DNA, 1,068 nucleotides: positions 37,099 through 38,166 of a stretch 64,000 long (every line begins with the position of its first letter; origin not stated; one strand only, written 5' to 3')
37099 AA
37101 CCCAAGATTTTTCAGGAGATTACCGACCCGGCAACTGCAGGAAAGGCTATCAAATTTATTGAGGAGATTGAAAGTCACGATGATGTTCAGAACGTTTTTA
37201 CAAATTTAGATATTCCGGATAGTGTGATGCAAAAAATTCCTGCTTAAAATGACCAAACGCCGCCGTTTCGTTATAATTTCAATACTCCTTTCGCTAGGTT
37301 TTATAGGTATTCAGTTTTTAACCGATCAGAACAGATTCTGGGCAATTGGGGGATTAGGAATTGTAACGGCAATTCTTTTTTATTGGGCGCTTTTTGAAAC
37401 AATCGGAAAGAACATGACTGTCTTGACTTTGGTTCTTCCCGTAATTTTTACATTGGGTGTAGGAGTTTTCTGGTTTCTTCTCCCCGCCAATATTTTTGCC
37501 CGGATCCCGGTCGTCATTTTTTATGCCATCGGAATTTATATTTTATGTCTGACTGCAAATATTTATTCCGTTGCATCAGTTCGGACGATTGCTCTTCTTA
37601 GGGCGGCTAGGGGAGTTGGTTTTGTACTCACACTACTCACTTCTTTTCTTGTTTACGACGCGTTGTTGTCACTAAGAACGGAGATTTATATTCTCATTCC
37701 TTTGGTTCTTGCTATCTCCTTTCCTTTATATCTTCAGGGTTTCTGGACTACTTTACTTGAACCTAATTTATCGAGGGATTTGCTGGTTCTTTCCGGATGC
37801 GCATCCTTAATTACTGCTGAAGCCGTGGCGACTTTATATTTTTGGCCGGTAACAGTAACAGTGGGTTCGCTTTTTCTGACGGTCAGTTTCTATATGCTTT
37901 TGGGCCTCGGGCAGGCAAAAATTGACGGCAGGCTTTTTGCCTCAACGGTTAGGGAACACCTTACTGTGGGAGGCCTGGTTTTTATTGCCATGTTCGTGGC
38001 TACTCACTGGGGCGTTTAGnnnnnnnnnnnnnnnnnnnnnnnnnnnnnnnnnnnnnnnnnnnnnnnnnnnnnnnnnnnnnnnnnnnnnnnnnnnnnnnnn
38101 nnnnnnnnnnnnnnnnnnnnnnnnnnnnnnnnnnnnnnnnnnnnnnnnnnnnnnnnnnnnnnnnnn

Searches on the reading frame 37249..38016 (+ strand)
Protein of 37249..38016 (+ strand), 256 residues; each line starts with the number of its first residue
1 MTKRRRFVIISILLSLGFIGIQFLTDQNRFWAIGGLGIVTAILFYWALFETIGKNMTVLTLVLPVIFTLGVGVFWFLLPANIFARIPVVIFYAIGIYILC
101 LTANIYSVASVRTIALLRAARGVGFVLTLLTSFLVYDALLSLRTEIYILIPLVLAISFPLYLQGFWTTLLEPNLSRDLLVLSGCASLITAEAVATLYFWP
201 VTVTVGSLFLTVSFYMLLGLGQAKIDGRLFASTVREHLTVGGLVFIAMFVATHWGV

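Call 35: search_protein_families(library=pfam, proteins=[window:37249-38016:+], max_evalue=0.001)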
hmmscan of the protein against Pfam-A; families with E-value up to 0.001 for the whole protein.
window:37249-38016:+ (256 aa): 1 family
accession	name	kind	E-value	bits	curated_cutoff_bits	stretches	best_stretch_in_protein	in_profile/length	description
PF18900.5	DUF5656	-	2.2e-09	37.4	23.3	1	55-253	53-241/242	Protein of unknown function (DUF5656)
